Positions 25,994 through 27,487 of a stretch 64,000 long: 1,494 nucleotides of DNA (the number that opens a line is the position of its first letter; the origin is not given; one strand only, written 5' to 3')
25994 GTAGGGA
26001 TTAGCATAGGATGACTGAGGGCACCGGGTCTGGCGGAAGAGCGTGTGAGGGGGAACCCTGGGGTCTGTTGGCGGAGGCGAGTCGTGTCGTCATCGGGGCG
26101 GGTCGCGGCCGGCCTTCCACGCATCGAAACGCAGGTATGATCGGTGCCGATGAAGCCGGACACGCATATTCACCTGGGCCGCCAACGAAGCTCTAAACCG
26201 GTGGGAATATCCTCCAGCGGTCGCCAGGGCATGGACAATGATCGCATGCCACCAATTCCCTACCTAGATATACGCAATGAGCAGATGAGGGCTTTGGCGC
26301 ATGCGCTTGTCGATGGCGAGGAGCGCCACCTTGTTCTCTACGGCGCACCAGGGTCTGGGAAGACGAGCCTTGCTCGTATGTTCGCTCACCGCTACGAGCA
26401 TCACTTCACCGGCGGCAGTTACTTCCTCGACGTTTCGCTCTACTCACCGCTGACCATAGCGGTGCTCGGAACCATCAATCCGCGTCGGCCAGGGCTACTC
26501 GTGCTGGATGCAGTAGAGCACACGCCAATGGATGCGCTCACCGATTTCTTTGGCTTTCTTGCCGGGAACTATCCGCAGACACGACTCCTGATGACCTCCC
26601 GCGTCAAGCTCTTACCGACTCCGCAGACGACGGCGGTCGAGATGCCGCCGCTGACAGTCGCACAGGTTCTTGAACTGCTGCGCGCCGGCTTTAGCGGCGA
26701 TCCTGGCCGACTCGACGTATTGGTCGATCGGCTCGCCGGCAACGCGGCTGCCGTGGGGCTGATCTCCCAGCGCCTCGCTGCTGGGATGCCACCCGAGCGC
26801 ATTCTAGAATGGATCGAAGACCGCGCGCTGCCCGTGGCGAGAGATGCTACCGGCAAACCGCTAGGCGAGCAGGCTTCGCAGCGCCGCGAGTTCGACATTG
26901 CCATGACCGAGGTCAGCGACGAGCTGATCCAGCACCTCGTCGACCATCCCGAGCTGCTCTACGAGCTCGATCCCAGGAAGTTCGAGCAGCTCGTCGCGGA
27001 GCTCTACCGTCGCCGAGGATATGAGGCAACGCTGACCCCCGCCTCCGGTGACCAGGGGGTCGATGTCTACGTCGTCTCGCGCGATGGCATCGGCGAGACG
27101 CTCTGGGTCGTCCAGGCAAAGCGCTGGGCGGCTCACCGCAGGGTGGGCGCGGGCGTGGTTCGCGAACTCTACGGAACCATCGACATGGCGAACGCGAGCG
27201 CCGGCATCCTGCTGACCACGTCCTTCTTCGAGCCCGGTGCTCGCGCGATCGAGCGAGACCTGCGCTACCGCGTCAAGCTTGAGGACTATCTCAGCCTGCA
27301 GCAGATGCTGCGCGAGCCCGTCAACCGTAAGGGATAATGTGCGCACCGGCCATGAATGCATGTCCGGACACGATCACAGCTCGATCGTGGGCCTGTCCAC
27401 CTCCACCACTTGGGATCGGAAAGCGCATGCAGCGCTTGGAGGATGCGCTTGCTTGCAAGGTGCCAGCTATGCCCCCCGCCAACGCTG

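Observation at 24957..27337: Unclassified protein plus minimal NB-ARC-like NTPase fused to an Mrr nuclease: candidate undescribed two-gene conflict/defence module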

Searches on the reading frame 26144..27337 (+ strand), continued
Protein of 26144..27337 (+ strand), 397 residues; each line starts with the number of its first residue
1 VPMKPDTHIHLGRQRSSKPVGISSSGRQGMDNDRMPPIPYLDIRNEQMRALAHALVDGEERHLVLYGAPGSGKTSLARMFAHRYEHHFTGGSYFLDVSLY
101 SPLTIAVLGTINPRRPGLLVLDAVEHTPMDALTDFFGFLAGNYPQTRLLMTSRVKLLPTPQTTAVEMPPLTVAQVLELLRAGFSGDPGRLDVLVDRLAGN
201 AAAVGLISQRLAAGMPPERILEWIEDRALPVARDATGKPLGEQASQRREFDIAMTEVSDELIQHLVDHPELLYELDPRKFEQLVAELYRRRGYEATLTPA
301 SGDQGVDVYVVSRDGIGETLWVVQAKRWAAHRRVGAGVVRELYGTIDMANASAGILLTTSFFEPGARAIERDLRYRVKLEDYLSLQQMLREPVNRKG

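Call 71: search_protein_families(library=pfam, proteins=[L038:4454-6916:+, L038:7001-8119:+, L038:4263-4457:+], max_evalue=0.001)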
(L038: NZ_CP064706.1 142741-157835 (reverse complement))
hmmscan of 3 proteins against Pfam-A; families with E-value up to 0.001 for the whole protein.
L038:4454-6916:+ (820 aa): 5 families
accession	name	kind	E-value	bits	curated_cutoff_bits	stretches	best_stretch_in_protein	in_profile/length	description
PF13476.12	AAA_23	-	1.6e-10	42.4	27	1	8-219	1-176/201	AAA domain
PF02463.25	SMC_N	-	1.7e-08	34.6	40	1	5-57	1-50/220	RecF/RecN/SMC N terminal domain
PF13304.12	AAA_21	-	3.8e-07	30.9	27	0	570-641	239-302/304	AAA domain, putative AbiEii toxin, Type IV TA system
PF13166.12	AAA_13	-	6.4e-07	28.9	36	1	567-648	498-580/713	AAA domain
PF11398.14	DUF2813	-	0.00035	20.5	21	0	5-58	2-49/372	Protein of unknown function (DUF2813)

L038:7001-8119:+ (372 aa): 3 families
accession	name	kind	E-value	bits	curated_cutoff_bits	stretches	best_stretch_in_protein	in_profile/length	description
PF04471.18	Mrr_cat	-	4.2e-29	101.4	21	1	248-364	2-115/115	Restriction endonuclease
PF22722.2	NA-iREase1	-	6.3e-10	39.4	27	1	255-359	1-103/106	NACHT-associated inactive Restriction Endonuclease 1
PF13191.12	AAA_16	-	5.1e-06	27.5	32.6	1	9-73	3-64/167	AAA ATPase domain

L038:4263-4457:+ (64 aa): 0 families

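Call 72: search_protein_families(library=padloc, proteins=[L038:4454-6916:+, L038:7001-8119:+, L038:4263-4457:+], max_evalue=0.001)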
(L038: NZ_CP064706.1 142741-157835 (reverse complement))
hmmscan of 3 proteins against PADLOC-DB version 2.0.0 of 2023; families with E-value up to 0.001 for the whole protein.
L038:4454-6916:+ (820 aa): 9 families
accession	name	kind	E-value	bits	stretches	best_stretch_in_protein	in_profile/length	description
PDLC03859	LmuB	-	4.3e-20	70.4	1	8-646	7-593/611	-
PDLC04135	mad3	-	9.5e-13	46.4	2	6-203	2-201/374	mads_3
PDLC03865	LmuB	-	4.1e-10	36.5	1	8-172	5-180/1007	-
PDLC04889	PDC-S06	-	7.4e-08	29.4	1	567-638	416-482/693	-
PDLC02980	AriA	-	7.3e-06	24.2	0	39-56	7-24/304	-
PDLC03868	LmuB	-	8.3e-05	19.1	1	38-83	35-78/1035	-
PDLC00271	PtuA1|PtuA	-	0.00021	19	0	6-66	3-58/421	AAA ATPase domain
PDLC02981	AriAB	-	0.00046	17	1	7-58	4-50/694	-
PDLC02335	AbiLi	-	0.00084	16.5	0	449-647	154-245/326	AbiLi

L038:7001-8119:+ (372 aa): 7 families
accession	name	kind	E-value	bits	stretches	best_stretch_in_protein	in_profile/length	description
PDLC04796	PDC-S02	-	3.3e-14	50.7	1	220-343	216-335/390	-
PDLC04815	PDC-S02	-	3.7e-13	47.5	1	253-356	208-310/346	-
PDLC04819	PDC-S02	-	5.3e-13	46.9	1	245-354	191-296/334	-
PDLC03663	mREase_IV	-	8.4e-12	42.5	1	239-365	402-524/544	Type IV methyl-directed restriction enzyme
PDLC04806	PDC-S02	-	2e-11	41.7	1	247-344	182-279/324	-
PDLC03657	mREase_IV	-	2.8e-11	41.3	1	247-355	169-282/317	Type IV methyl-directed restriction enzyme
PDLC00631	ZorD1|ZorD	-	3.8e-05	19.7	1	247-347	945-1045/1071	"SWI2/SNF2 helicase, Mrr-like nuclease"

L038:4263-4457:+ (64 aa): 0 families

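Call 75: search_dna_similar(query=window:26231-27337:+, collection=phages, mode=protein, max_evalue=0.00001, max_rows=10)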
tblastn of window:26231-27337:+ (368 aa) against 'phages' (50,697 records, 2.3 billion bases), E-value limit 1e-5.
Records with a match: 8; places in all: 8; records where one place covers at least 80% of the query: 0.
Best place of each record, by identity: <60% 8.
By first word of the organism name: Bacteriophage 4; Clostridium 3; Streptococcus 1.
By host as written in the record: - 4; Clostridium botulinum type C strain C-Stockholm 2; Streptococcus suis FJSM8 1; Clostridium botulinum D str. 1873 1.
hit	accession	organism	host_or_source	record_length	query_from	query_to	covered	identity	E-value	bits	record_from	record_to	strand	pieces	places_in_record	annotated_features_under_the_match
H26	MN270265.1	Streptococcus phage phi-SsuFJSM8_rum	Streptococcus suis FJSM8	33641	232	362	36%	32.1%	3e-12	74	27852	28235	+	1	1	hypothetical protein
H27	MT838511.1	Bacteriophage sp.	human fecal samples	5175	218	353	37%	28.7%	8e-11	69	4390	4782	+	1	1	record has no annotation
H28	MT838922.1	Bacteriophage sp.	human fecal samples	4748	245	363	32%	30.3%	4e-6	55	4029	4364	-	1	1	record has no annotation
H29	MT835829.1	Bacteriophage sp.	human fecal samples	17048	244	343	27%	35.0%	2e-7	59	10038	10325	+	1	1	record has no annotation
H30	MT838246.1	Bacteriophage sp.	human fecal samples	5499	246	367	33%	26.0%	2e-6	56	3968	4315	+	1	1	record has no annotation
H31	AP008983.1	Clostridium phage c-st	Clostridium botulinum type C strain ...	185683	238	337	27%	30.0%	7e-7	57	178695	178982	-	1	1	putative restriction endonuclase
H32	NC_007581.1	Clostridium phage c-st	Clostridium botulinum type C strain ...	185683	238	337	27%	30.0%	7e-7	57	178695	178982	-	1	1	restriction endonuclease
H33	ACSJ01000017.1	Clostridium phage D-1873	Clostridium botulinum D str. 1873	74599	238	337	27%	30.0%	1e-6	57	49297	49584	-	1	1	putative restriction endonuclase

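Call 77: find_related_loci(query=A3, collection=viral_contigs, flank=6000)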
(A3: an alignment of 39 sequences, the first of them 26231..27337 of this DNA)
Query A3 (368 aa) in viral_contigs; peptide patterns used: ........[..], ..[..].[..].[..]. (x = any residue, [..] = any of these).
35 stretches matched a pattern; 2 encode a relative of the query (tblastn E <= 1e-3); 2 distinct loci.
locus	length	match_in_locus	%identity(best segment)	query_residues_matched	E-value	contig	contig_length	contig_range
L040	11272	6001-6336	39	227-338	1e-19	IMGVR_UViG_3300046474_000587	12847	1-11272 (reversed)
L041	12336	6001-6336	38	227-338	7e-19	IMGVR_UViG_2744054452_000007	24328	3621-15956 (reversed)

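Call 81: search_protein_families(library=phrogs, proteins=[window:26231-27337:+], max_evalue=0.01)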
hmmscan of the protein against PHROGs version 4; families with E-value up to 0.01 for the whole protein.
window:26231-27337:+ (368 aa): 10 families
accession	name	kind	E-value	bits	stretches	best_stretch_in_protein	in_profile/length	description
phrog_19856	-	unknown function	8.1e-09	36.5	1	244-364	69-182/192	-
phrog_729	-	other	1.6e-08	35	1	241-361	147-269/277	cold shock protein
phrog_17577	-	DNA, RNA and nucleotide metabolism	8.9e-08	32.7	1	243-335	81-169/210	restriction endonuclease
phrog_168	-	DNA, RNA and nucleotide metabolism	9.9e-05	23.2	1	21-63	32-76/314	clamp loader of DNA polymerase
phrog_5846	-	DNA, RNA and nucleotide metabolism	0.00054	20.3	1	25-57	31-64/380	clamp loader of DNA polymerase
phrog_50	-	DNA, RNA and nucleotide metabolism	0.0027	17.8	1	17-58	354-396/570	DnaC-like helicase loader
phrog_33422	-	unknown function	0.0036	17.7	1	249-331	114-191/220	-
phrog_7485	-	unknown function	0.0047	16.9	1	34-58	230-254/430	-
phrog_325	-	DNA, RNA and nucleotide metabolism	0.0088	15.3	0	17-57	474-516/986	Dda-like helicase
phrog_296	-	integration and excision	0.0092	15.7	0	34-56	321-343/626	DNA transposition protein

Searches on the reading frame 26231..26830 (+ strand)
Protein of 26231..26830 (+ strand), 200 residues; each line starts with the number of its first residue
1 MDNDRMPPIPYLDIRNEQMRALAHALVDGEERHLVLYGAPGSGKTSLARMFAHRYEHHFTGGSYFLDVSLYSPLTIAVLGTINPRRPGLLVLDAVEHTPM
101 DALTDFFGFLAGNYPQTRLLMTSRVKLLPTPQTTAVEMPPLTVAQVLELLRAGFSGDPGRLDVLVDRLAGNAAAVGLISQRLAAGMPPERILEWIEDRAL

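Call 52: find_homologous_proteins(query=A4, max_evalue=0.001)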
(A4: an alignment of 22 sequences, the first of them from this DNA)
Query A4 (22 sequences) (200 aa, profile of the alignment): 21 proteins with E <= 0.001 among 8000 candidates.
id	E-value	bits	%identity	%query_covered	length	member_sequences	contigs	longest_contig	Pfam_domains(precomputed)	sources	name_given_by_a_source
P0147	2.0e-8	51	-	-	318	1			PF13401.13,PF00931.29,PF13191.13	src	-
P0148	1.3e-7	49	44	17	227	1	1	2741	PF13401.13,PF20720.4,PF00931.29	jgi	jgi:NB-ARC domain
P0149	2.2e-7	48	30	65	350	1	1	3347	PF13401.13,PF00931.29,PF13191.13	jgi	jgi:hypothetical protein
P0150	2.4e-7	48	30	55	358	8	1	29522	PF13401.13,PF00931.29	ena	-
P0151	3.8e-7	47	25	47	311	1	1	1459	PF13401.13,PF13191.13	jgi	jgi:predicted ATPase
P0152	6.6e-7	47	41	37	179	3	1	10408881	PF13401.13,PF13191.13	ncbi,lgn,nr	ncbi:MAG: AAA family ATPase [Ardenticatenaceae bacterium]|nr:AAA family ATPase [Ardenticatenaceae ba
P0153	1.6e-6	45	28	50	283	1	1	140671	PF01381.29,PF05729.19,PF13401.13,PF13560.13,PF13481.13,PF00931.29,PF13191.13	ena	-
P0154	9.4e-6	43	25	48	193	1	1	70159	PF13401.13,PF20703.4,PF00931.29,PF13191.13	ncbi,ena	-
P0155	1.4e-5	42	32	56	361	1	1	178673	PF03704.24,PF05729.19,PF13401.13,PF00931.29,PF13191.13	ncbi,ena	-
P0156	3.0e-5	41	29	56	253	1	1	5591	PF13401.13,PF13191.13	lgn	-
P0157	4.7e-5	41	27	84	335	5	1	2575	PF25872.1,PF13401.13,PF20703.4,PF13191.13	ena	-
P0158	6.5e-5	40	28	78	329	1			PF25872.1,PF13191.13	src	-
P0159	8.5e-5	40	32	45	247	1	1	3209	PF13401.13,PF13191.13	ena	-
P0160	8.9e-5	40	28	57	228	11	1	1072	PF13401.13,PF20703.4,PF00931.29,PF13191.13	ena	-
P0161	9.1e-5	40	28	84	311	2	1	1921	PF20703.4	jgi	jgi:non-specific serine/threonine protein kinase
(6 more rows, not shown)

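Call 59: search_protein_representatives(alignment_id=A4)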
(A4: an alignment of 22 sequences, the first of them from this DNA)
Query: 22 sequences, 200 profile positions. Proteins with E-value up to 0.001 (for the whole library): 52380; up to 1e-10: 1095; up to 1e-30: 12. The best 150 are listed.
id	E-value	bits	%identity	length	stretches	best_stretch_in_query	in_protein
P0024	1.1e-64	233.4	-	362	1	14-199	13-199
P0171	6.2e-62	224.5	-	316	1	6-200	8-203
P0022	2.5e-61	222.5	-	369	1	6-199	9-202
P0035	4.0e-56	205.5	-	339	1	29-199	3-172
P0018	4.5e-48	179.3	-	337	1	26-200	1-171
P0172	1.3e-46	174.5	-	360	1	13-197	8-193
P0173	3.2e-42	160.1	-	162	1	6-156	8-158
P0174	1.7e-41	157.8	-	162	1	75-200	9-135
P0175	9.5e-39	148.8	-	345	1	11-173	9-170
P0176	1.7e-34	134.9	-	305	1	12-198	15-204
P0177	8.3e-32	126.2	-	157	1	14-154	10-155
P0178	6.8e-31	123.2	-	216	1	10-198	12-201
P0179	8.8e-30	119.5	-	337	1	8-196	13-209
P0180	4.0e-29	117.4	-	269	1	11-182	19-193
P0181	2.9e-28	114.6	-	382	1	11-198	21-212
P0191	1.7e-23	99.0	-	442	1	14-198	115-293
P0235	5.5e-18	81.1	-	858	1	15-196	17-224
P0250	3.7e-17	78.4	-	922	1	14-195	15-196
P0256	6.7e-17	77.5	-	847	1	15-178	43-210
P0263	1.9e-16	76.0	-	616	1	13-170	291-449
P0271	3.7e-16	75.1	-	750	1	13-198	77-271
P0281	1.0e-15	73.6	-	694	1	14-183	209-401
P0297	3.3e-15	72.0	-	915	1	12-184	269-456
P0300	3.5e-15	71.9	-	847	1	15-176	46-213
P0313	8.7e-15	70.6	-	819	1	13-197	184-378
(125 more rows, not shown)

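Call 61: search_protein_families(library=pfam, proteins=[P0235, P0250, P0256, P0271, P0297, P0300, P0313, P0281, P0263, P0191], max_evalue=0.0001)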
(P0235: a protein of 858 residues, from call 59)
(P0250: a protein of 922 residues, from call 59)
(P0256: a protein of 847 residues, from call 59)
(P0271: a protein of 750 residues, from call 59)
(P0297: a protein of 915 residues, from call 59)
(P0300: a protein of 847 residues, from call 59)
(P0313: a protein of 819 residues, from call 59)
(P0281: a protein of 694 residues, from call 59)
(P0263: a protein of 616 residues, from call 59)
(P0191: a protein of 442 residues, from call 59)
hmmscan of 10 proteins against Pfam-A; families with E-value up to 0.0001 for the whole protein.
P0235 (858 aa): 2 families
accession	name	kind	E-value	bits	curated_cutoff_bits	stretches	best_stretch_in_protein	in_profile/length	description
PF13191.12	AAA_16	-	4e-06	27.9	32.6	1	13-130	1-120/167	AAA ATPase domain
PF13401.12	AAA_22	-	4.6e-06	27.4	27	1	32-127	4-105/130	AAA domain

P0250 (922 aa): 6 families
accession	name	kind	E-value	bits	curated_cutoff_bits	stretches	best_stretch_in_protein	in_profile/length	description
PF00196.25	GerE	-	1.3e-14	53.9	23.5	1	827-880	2-55/57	Bacterial regulatory proteins, luxR family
PF13424.12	TPR_12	-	1.6e-13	51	30.1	2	539-605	8-76/77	Tetratricopeptide repeat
PF17874.7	TPR_MalT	-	1.4e-07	31.6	45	1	490-565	118-192/336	MalT-like TPR region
PF07719.23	TPR_2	-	2.5e-06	27.6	27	0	574-603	1-30/34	Tetratricopeptide repeat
PF13191.12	AAA_16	-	1.6e-05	25.9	32.6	1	13-70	2-62/167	AAA ATPase domain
PF13384.12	HTH_23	-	6.8e-05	23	24.6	0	830-860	4-35/50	Homeodomain-like domain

P0256 (847 aa): 4 families
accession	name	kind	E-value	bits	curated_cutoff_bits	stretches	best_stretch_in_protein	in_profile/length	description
PF00931.28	NB-ARC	-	3.2e-09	36.9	23.5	0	107-222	89-213/248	NB-ARC domain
PF05729.18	NACHT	-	1.5e-08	35.1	26.7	0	118-183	81-163/167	NACHT domain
PF25199.1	nSTAND_NTPase5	-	2.2e-08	34.5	34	1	52-157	35-135/145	Novel STAND NTPase 5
PF13191.12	AAA_16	-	1.5e-07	32.5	32.6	1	39-143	1-103/167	AAA ATPase domain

P0271 (750 aa): 7 families
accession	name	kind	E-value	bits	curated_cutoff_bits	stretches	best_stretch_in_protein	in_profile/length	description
PF13424.12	TPR_12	-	6.2e-15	55.6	30.1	2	504-577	2-77/77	Tetratricopeptide repeat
PF00931.28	NB-ARC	-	5.4e-09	36.1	23.5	1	80-297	2-247/248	NB-ARC domain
PF13374.12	TPR_10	-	6.7e-08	32.8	27.5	0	505-542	2-40/42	Tetratricopeptide repeat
PF17874.7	TPR_MalT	-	1.7e-07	31.3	45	1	505-655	40-191/336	MalT-like TPR region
PF25199.1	nSTAND_NTPase5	-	7.6e-07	29.5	34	1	92-200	38-135/145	Novel STAND NTPase 5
PF05729.18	NACHT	-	3.2e-06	27.5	26.7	1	96-227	1-164/167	NACHT domain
PF13401.12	AAA_22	-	4.8e-05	24.1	27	0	96-177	6-81/130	AAA domain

P0297 (915 aa): 10 families
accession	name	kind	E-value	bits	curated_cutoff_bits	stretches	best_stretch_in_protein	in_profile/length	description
PF03704.23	BTAD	-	9e-45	153.1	22.1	1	101-244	1-146/146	Bacterial transcriptional activator domain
PF00486.34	Trans_reg_C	-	6.8e-13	48.9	26.2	1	21-82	1-61/77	Transcriptional regulatory protein, C terminal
PF13424.12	TPR_12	-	2.9e-12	47.1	30.1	2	744-812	5-75/77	Tetratricopeptide repeat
PF07719.23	TPR_2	-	1.5e-09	37.7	27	0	745-770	4-29/34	Tetratricopeptide repeat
PF13374.12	TPR_10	-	9.6e-08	32.3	27.5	0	785-813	5-33/42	Tetratricopeptide repeat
PF01637.24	ATPase_2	-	1.2e-05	25.7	33.2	0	269-326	1-58/225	ATPase domain predominantly from Archaea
PF13191.12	AAA_16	-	1.5e-05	26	32.6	1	269-324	2-56/167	AAA ATPase domain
PF13401.12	AAA_22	-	2.1e-05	25.3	27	0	289-387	6-111/130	AAA domain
PF05729.18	NACHT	-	6.3e-05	23.3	26.7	0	289-419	1-163/167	NACHT domain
PF00515.34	TPR_1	-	6.7e-05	23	27.8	0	747-771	6-30/34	Tetratricopeptide repeat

P0300 (847 aa): 8 families
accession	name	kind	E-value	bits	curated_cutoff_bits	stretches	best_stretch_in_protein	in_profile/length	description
PF13181.12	TPR_8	-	6.4e-08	32.6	25.7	0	450-473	5-28/34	Tetratricopeptide repeat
PF13424.12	TPR_12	-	8.8e-08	32.7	30.1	0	524-595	2-75/77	Tetratricopeptide repeat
PF00931.28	NB-ARC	-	1.2e-07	31.7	23.5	0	50-82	5-39/248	NB-ARC domain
PF13191.12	AAA_16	-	1.4e-06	29.3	32.6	1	42-117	1-85/167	AAA ATPase domain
PF07719.23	TPR_2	-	2.1e-06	27.9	27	0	610-632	6-28/34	Tetratricopeptide repeat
PF00515.34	TPR_1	-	3.6e-06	27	27.8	0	610-632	6-28/34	Tetratricopeptide repeat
PF05729.18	NACHT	-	1.4e-05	25.4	26.7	0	62-85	1-24/167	NACHT domain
PF25199.1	nSTAND_NTPase5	-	5.5e-05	23.5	34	0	43-163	23-136/145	Novel STAND NTPase 5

P0313 (819 aa): 7 families
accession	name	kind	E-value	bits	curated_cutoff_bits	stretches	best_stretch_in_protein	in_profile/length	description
PF13424.12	TPR_12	-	1.1e-11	45.1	30.1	1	651-720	3-74/77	Tetratricopeptide repeat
PF13191.12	AAA_16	-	1.3e-07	32.7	32.6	1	182-317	1-104/167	AAA ATPase domain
PF00211.25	Guanylate_cyc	-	2.2e-07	31.1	21.9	1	5-160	5-181/183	Adenylate and Guanylate cyclase catalytic domain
PF00931.28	NB-ARC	-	1.5e-06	28.1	23.5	1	190-363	5-204/248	NB-ARC domain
PF25199.1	nSTAND_NTPase5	-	8.1e-06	26.2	34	1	199-306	38-134/145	Novel STAND NTPase 5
PF13401.12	AAA_22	-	8.6e-05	23.3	27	0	201-291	4-100/130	AAA domain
PF13374.12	TPR_10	-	9.2e-05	22.8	27.5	0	651-684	2-35/42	Tetratricopeptide repeat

P0281 (694 aa): 5 families
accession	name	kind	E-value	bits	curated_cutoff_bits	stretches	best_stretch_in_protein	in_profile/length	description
PF00931.28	NB-ARC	-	9.9e-10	38.5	23.5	1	213-400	4-205/248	NB-ARC domain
PF00211.25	Guanylate_cyc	-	1e-07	32.1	21.9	1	14-152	4-156/183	Adenylate and Guanylate cyclase catalytic domain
PF05729.18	NACHT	-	3.4e-06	27.4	26.7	1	227-360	1-159/167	NACHT domain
PF13191.12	AAA_16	-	4.1e-06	27.8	32.6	1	207-331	2-164/167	AAA ATPase domain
PF13173.12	AAA_14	-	1.3e-05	25.7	27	1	226-335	2-97/129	AAA domain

P0263 (616 aa): 4 families
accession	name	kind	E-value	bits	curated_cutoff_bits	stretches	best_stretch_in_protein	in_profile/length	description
PF03704.23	BTAD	-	4.4e-32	111.9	22.1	1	111-255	1-146/146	Bacterial transcriptional activator domain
PF00486.34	Trans_reg_C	-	2e-12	47.5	26.2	1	33-103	8-76/77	Transcriptional regulatory protein, C terminal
PF13191.12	AAA_16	-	4.7e-08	34.1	32.6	1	290-384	2-97/167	AAA ATPase domain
PF00931.28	NB-ARC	-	2.9e-05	23.9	23.5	0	294-333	2-40/248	NB-ARC domain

P0191 (442 aa): 2 families
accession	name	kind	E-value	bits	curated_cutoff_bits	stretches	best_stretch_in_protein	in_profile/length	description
PF18593.6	CdiI_2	-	1.8e-20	73.9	26.7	1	6-94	3-91/91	CdiI immunity protein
PF05729.18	NACHT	-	1.4e-05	25.5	26.7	0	131-162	1-32/167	NACHT domain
